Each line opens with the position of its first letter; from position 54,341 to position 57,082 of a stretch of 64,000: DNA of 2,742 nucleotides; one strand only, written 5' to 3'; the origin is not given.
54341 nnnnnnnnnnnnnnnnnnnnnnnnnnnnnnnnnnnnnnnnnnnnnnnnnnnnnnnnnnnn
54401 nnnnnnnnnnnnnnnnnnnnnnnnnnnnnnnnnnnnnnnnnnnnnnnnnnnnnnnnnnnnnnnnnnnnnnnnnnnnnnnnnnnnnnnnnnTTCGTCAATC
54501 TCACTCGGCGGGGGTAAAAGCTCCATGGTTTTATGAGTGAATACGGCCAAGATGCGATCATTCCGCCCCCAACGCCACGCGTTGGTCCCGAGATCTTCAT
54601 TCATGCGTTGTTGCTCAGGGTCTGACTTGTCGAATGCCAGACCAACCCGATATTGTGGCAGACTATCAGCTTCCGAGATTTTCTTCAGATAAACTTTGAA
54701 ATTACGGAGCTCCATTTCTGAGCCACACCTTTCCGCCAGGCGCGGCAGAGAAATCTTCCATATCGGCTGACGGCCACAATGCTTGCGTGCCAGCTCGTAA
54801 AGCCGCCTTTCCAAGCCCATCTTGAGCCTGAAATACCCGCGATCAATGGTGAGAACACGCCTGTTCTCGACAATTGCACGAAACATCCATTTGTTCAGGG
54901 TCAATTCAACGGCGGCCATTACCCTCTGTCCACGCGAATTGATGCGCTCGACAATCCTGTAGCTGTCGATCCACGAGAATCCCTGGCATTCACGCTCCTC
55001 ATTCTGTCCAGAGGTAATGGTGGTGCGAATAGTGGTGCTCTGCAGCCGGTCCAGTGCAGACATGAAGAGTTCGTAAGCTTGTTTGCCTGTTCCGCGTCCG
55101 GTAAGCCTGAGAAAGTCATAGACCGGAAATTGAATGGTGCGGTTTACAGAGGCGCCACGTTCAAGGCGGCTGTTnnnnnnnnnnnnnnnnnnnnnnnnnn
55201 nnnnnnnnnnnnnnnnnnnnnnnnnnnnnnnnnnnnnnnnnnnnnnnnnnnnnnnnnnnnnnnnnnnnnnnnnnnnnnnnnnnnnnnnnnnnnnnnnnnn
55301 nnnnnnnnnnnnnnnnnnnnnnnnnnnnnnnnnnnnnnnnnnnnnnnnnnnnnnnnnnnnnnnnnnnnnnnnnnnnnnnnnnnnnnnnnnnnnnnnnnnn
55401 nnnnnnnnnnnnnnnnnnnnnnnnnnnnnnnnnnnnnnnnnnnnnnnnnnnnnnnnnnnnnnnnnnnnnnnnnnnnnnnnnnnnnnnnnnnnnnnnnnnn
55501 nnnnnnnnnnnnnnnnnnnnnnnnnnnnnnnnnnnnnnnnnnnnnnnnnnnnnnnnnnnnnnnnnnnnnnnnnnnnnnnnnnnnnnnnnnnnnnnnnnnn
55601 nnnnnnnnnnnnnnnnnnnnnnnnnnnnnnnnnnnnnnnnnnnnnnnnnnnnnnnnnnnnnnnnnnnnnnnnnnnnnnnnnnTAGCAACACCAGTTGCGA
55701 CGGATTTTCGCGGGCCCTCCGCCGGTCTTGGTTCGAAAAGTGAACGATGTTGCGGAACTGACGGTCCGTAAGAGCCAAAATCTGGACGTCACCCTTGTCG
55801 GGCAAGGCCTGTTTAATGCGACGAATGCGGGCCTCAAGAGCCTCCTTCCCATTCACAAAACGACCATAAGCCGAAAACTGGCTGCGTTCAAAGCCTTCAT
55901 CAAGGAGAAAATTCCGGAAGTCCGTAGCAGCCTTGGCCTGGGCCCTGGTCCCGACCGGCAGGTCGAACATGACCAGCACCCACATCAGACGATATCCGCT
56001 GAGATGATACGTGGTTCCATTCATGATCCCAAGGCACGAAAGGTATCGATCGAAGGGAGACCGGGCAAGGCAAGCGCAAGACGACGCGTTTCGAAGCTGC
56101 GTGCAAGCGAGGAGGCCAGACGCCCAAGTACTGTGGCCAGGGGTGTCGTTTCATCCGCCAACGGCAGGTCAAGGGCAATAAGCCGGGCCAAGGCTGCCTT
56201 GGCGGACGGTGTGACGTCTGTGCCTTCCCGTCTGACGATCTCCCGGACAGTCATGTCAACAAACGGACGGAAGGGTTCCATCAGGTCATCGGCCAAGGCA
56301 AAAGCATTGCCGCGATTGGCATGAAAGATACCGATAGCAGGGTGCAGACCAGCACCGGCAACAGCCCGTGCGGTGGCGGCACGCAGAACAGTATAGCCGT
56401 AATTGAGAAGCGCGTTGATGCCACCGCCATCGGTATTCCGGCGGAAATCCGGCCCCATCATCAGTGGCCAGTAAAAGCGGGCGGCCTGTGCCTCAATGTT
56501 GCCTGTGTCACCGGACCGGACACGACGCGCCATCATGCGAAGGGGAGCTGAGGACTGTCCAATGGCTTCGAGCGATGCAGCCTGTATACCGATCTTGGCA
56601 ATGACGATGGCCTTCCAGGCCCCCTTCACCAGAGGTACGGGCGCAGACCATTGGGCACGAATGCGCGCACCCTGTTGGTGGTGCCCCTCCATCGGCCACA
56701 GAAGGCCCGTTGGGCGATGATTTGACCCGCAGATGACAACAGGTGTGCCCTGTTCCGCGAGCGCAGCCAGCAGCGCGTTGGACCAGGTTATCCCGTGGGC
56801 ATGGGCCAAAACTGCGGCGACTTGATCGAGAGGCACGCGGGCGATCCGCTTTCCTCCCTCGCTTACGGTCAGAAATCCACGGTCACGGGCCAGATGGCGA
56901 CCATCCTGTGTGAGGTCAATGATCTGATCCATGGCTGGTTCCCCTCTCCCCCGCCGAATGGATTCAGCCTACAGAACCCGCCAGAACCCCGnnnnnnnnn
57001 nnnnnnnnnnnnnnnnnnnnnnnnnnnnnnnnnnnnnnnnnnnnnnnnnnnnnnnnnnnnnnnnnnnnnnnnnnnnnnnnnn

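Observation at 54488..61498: An intact type II-C CRISPR-Cas sits inside a decayed plasmid backbone, with repA ending exactly at the first repeat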

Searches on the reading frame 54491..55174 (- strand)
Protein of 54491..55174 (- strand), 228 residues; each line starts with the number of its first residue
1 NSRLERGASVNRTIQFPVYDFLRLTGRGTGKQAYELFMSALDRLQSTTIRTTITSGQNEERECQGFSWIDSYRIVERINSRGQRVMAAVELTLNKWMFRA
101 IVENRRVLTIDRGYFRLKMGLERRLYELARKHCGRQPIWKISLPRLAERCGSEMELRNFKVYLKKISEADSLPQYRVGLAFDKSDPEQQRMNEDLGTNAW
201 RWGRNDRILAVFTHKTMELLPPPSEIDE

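Call 10: search_protein_families(library=pfam, proteins=[window:54491-55174:-], max_evalue=0.01)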
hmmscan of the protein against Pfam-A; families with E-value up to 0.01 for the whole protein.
window:54491-55174:- (228 aa): 2 families
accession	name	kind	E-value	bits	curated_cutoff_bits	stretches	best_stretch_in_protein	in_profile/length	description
PF10134.15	RPA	-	6e-53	180.2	27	1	5-177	62-228/228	Replication initiator protein A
PF01051.27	Rep3_N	-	0.001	19.9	22.4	1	10-103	36-112/141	Initiator Replication protein, WH1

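Call 11: search_dna_similar(query=window:54491-55174:-, collection=plasmids, mode=protein, max_rows=30)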
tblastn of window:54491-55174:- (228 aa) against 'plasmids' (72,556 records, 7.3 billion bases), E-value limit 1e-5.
Records with a match: 1173; places in all: 1286; records where one place covers at least 80% of the query: 128.
Best place of each record, by identity: 60-80% 1; <60% 1172.
By first word of the organism name: Pseudomonas 107; Sphingobium 93; Phaeobacter 74; Sphingomonas 55; Arsenophonus 45; Klebsiella 40; Citrobacter 38; Paracoccus 35; Sulfitobacter 24; Xanthomonas 24; and 168 more.
By predicted mobility (MOB-suite, as given by PLSDB): non-mobilizable 534; conjugative 377; mobilizable 262.
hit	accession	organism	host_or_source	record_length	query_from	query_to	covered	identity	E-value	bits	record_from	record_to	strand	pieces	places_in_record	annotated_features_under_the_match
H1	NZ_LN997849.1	Magnetospirillum sp. XM-1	-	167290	1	228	100%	71.9%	2e-98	320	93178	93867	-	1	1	replication initiator protein A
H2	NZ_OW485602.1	Rhodovastum atsumiense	-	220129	1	189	83%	56.8%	4e-59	207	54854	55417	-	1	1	replication initiator protein A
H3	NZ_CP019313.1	Tateyamaria omphalii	Single cell,seawater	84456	1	180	79%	58.5%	2e-62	217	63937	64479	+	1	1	replication initiator protein A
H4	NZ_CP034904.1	Roseomonas mucosa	Homo sapiens,tissue sample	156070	1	179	79%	55.3%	4e-57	202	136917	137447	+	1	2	replication initiator protein A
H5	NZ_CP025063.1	Roseomonas mucosa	Homo sapiens,Clinical, healthy, human ...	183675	1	179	79%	55.3%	4e-57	202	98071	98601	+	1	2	replication initiator protein A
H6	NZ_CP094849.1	Novacetimonas hansenii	commercial Kombucha beverage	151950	1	179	79%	54.2%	5e-56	198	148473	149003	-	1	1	replication initiator protein A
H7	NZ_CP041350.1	Komagataeibacter xylinus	Ziziphus mauritiana Lam,cell ...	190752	1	179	79%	54.2%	5e-56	198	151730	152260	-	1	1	replication initiator protein A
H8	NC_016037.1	Komagataeibacter medellinensis NBRC 3288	-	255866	1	179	79%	54.2%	5e-56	198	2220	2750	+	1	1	replication initiator protein A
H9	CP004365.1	Komagataeibacter xylinus E25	-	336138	1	179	79%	54.2%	5e-56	198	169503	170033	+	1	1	chromosome partitioning protein ParB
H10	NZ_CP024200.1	Thalassospira marina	-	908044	1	182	80%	53.0%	2e-52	188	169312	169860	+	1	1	replication initiator protein A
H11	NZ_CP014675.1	Kozakia baliensis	palm brown sugar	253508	1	179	79%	53.6%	1e-55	197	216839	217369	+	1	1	replication initiator protein A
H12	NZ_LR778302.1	Denitratisoma oestradiolicum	-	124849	5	224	96%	38.5%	1e-32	131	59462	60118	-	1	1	replication initiator protein A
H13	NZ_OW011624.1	Thauera humireducens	-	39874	6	179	76%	48.3%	6e-34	135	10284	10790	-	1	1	replication initiator protein A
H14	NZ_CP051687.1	Massilia forsythiae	cell culture,Flower of Forsythia koreana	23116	5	183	79%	46.9%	2e-39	151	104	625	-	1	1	replication initiator protein A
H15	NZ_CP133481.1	Acuticoccus sp. MNP-M23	Grean algae,grean algae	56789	4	182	79%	45.9%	4e-35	139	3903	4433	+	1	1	replication initiator protein A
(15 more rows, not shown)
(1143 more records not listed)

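Call 12: get_annotated_region(hit=H1, flank=8000)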
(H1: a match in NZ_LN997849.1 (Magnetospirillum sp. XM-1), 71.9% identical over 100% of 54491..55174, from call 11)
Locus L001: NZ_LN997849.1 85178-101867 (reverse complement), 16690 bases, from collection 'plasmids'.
description: Magnetospirillum sp. XM-1 isolate XM1 plasmid II, complete sequence
organism: Magnetospirillum sp. XM-1 (NCBI taxid 1663591)
taxonomy: Bacteria; Pseudomonadota; Alphaproteobacteria; Rhodospirillales; Rhodospirillaceae; Magnetospirillum; Magnetospirillum sp. XM-1
host: -; source: -; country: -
typing (MOB-suite, as given by PLSDB): non-mobilizable
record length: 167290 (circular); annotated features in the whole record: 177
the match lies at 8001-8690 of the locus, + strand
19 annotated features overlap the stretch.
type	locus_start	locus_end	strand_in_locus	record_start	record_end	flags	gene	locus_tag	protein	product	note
CDS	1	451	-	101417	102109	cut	-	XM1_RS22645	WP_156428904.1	hypothetical protein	-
CDS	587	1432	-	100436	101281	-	-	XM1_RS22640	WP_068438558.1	hypothetical protein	-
CDS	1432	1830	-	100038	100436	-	-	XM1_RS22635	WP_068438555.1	hypothetical protein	-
CDS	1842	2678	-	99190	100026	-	-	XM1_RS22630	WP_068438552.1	Dam family site-specific DNA-(adenine-N6)-methyltransferase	GO:0006306 - DNA methylation [Evidence IEA]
CDS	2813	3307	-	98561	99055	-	-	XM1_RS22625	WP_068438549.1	hypothetical protein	-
CDS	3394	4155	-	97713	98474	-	-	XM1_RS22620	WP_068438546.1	DUF5131 family protein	-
CDS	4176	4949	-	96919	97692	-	-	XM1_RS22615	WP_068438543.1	hypothetical protein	-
CDS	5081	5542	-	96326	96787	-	-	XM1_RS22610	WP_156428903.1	hypothetical protein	-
CDS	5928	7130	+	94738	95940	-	-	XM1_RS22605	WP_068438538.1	AAA family ATPase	-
CDS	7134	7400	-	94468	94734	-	-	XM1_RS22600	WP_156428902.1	hypothetical protein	-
CDS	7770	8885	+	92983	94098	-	-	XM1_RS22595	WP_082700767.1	replication initiator protein A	-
CDS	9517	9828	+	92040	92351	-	-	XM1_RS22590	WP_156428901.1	hypothetical protein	-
CDS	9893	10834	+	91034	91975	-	-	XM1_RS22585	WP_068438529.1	hypothetical protein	-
CDS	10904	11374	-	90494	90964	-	-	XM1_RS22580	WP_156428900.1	hypothetical protein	-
CDS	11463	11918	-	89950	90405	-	-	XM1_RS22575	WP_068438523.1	hypothetical protein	-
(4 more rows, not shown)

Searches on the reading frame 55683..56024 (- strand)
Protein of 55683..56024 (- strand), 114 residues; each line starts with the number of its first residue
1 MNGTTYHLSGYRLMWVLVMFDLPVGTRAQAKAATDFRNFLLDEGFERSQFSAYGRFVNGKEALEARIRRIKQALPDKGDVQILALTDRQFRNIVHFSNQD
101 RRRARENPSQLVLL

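Call 10: search_protein_families(library=pfam, proteins=[window:55683-56024:-], max_evalue=0.01)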
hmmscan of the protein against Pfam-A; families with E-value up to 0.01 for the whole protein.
window:55683-56024:- (114 aa): 1 family
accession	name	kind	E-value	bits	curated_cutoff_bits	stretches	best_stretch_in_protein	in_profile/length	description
PF09827.14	CRISPR_Cas2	-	1.4e-13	51.2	23.8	1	14-92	1-73/74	CRISPR associated protein Cas2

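Call 81: search_protein_families(library=ncbifam, proteins=[window:55683-56024:-], max_evalue=0.001)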
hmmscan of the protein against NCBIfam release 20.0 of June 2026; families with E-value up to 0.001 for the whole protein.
window:55683-56024:- (114 aa): 1 family
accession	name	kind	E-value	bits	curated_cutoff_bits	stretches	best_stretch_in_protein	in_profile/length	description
TIGR01573.1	cas2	equivalog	4.4e-19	68.5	24.5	1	14-106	1-91/96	CRISPR-associated endonuclease Cas2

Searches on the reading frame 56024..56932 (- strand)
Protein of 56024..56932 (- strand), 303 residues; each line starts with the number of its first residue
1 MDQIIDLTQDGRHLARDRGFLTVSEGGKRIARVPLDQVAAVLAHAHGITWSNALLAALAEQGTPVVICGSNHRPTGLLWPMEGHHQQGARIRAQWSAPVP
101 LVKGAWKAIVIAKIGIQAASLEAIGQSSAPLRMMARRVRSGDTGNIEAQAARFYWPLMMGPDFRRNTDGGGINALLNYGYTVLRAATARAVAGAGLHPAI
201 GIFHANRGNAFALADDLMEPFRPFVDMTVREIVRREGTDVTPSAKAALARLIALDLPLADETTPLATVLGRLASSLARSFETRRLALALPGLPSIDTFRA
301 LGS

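Call 10: search_protein_families(library=pfam, proteins=[window:56024-56932:-], max_evalue=0.01)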
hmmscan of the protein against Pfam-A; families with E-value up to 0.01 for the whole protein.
window:56024-56932:- (303 aa): 1 family
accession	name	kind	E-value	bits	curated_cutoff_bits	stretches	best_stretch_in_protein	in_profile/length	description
PF01867.21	Cas_Cas1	-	3.5e-33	115.4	22.3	1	7-236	3-253/283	CRISPR associated protein Cas1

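Call 13: find_encoding_contigs(protein=window:56024-56932:-, flank=10000, max_places=10)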
Protein window:56024-56932:- (303 aa): 14 contigs read that carry it; 5 places shown.
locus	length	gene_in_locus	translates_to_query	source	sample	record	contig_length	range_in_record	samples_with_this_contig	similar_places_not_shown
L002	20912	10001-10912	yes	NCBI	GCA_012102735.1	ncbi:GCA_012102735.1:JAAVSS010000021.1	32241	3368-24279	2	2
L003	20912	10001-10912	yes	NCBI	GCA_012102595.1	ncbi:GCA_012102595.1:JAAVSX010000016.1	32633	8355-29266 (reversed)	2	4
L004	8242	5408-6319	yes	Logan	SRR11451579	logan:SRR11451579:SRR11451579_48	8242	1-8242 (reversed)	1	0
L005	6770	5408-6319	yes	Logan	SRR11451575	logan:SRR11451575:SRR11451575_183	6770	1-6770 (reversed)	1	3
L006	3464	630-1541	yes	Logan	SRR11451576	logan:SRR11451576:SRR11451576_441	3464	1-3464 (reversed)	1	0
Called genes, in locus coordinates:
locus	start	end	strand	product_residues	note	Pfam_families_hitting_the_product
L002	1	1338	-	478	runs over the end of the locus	PF08548:Peptidase_M10_C (faint), PF00353:HemolysinCabind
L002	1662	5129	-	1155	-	PF00353:HemolysinCabind, PF08548:Peptidase_M10_C (weak), PF00353:HemolysinCabind, PF00353:HemolysinCabind, PF08548:Peptidase_M10_C, PF00353:HemolysinCabind, PF00353:HemolysinCabind, PF00353:HemolysinCabind, +3 more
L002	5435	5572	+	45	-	PF00142:Fer4_NifH (weak), PF02374:ArsA_ATPase, PF09140:MipZ (weak), PF10609:ParA, PF13614:AAA_31, PF01656:CbiA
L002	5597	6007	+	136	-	PF13614:AAA_31, PF07015:VirC1 (weak)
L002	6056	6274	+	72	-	-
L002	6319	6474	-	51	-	-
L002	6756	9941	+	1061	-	PF13395:HNH_4, PF18541:RuvC_III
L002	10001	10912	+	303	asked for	PF01867:Cas_Cas1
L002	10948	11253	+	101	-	PF09827:CRISPR_Cas2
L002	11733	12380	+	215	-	PF10134:RPA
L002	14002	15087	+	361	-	PF08479:POTRA_2, PF17287:POTRA_3, PF03865:ShlB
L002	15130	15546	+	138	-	PF03865:ShlB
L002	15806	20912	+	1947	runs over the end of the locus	PF05860:TPS, PF13332:Fil_haemagg_2, PF04830:DUF637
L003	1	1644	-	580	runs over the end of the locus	-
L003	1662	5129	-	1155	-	PF00353:HemolysinCabind, PF08548:Peptidase_M10_C (weak), PF00353:HemolysinCabind, PF00353:HemolysinCabind, PF08548:Peptidase_M10_C, PF00353:HemolysinCabind, PF00353:HemolysinCabind, PF00353:HemolysinCabind, +3 more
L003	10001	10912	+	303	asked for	PF01867:Cas_Cas1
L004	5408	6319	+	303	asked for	PF01867:Cas_Cas1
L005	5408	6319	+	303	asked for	PF01867:Cas_Cas1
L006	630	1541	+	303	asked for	PF01867:Cas_Cas1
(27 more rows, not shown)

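Call 81: search_protein_families(library=ncbifam, proteins=[window:56024-56932:-], max_evalue=0.001)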
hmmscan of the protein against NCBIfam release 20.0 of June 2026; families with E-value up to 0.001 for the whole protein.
window:56024-56932:- (303 aa): 9 families
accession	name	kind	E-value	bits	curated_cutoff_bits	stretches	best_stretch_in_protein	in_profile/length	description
TIGR03639.1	cas1_NMENI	exception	2.8e-67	227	120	1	13-276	11-277/278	type II CRISPR-associated endonuclease Cas1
TIGR00287.1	cas1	equivalog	1e-28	100.4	71.7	1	7-236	4-257/327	CRISPR-associated endonuclease Cas1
TIGR03640.1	cas1_DVULG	exception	1e-17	64.3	385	1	171-227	199-256/340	type I-C CRISPR-associated endonuclease Cas1c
NF049935.1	cas4g_cas1g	exception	1.8e-16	59.8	560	1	171-232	405-467/546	CRISPR-associated endonuclease Cas4g/Cas1g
TIGR04093.1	cas1_CYANO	exception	9.3e-15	54.4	385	1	5-235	3-258/334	type I-D CRISPR-associated endonuclease Cas1d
TIGR03983.1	cas1_MYXAN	equivalog_domain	2.5e-14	53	358.05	1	172-240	206-275/347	type I-MYXAN CRISPR-associated endonuclease Cas1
TIGR03638.1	cas1_ECOLI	exception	2.1e-08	33.7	215.6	1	170-213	170-213/269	type I-E CRISPR-associated endonuclease Cas1e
TIGR03641.1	cas1_HMARI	exception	4.3e-08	32.8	304.1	1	172-235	184-248/324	type I-B CRISPR-associated endonuclease Cas1b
TIGR04329.1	cas1_PREFRAN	exception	1.5e-05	24.3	300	1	172-236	189-253/317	type V CRISPR-associated endonuclease Cas1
